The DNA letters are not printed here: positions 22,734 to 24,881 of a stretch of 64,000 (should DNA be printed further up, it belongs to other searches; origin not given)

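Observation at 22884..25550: Divergent Elp3 and Trm9-like methyltransferase pair: a eukaryote/archaeal-type wobble-uridine (mcm5U-like) tRNA modification module in a reduced bacterium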

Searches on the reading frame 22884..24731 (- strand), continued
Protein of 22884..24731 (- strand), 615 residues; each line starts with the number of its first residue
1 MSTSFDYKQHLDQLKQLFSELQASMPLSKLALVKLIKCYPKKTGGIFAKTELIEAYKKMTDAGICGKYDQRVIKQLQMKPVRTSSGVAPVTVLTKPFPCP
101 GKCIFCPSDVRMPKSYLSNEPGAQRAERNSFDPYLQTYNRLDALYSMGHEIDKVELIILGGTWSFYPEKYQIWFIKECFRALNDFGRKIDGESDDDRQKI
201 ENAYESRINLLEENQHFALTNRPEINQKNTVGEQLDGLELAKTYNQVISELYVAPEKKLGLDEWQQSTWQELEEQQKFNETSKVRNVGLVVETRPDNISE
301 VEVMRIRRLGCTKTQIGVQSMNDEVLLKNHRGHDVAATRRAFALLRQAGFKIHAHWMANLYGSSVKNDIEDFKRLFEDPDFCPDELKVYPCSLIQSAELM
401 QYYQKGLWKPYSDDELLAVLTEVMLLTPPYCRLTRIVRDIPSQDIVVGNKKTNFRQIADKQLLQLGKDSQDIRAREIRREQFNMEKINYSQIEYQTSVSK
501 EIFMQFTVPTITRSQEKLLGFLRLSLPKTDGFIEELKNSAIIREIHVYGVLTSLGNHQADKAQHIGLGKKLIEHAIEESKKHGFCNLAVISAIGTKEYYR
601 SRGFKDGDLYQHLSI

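Call 74: search_protein_families(library=ncbifam, proteins=[L096:2377-3228:+], max_evalue=0.001)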
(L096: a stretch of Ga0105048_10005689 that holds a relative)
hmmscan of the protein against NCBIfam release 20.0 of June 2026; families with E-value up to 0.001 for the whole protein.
L096:2377-3228:+ (283 aa): 19 families
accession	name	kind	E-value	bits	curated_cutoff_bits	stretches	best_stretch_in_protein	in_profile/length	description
TIGR02072.1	BioC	equivalog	5.7e-11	42.7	184.95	1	67-243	24-200/244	malonyl-ACP O-methyltransferase BioC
NF043040.1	corrin_prot_MT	hypoth_equivalog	1.9e-09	37.3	180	1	74-174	41-148/216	corrinoid protein-associated methyltransferase CpaM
NF045667.1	MTase_DVU1556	equivalog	2.2e-08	33.8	155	1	65-173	13-119/213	DVU_1556 family methyltransferase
TIGR01983.1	UbiG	equivalog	2.1e-07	30.5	102.95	1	73-173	48-151/228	bifunctional 2-polyprenyl-6-hydroxyphenol methylase/3-demethylubiquinol 3-O-methyltransferase UbiG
NF001244.0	PRK00216.1-5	equivalog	4.2e-07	29.5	216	1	66-174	40-154/236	bifunctional demethylmenaquinone methyltransferase/2-methoxy-6-polyprenyl-1,4-benzoquinol methylase UbiE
TIGR01934.1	MenG_MenH_UbiE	subfamily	6.8e-07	28.8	158.35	1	68-174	33-142/223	ubiquinone/menaquinone biosynthesis methyltransferase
NF007610.0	PRK10258.1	equivalog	9.6e-07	28.4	342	1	59-172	27-137/251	malonyl-ACP O-methyltransferase BioC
NF002463.0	PRK01683.1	equivalog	1.7e-05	24.6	297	1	69-175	26-130/258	trans-aconitate 2-methyltransferase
TIGR00477.1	tehB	equivalog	2.8e-05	23.6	219.5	1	70-175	69-176/238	tellurite resistance methyltransferase TehB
TIGR02752.1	MenG_heptapren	equivalog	5.2e-05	22.9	419.85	1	64-174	35-150/231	demethylmenaquinone methyltransferase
TIGR02081.1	metW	equivalog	6.3e-05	22.6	189.5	1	72-160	11-97/194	methionine biosynthesis protein MetW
NF047649.1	MTase_UXPK_star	exception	0.0001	21.5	460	1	73-174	76-182/283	methyltransferase/UXPK-star double selenoprotein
NF001243.0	PRK00216.1-4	equivalog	0.00025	20.5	235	1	62-174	35-152/237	demethylmenaquinone methyltransferase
NF008992.0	PRK12335.1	equivalog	0.00033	19.9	303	1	64-178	112-228/289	SAM-dependent methyltransferase TehB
NF008300.0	PRK11088.1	equivalog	0.00042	19.9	303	1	52-157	63-170/272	23S rRNA (guanine(745)-N(1))-methyltransferase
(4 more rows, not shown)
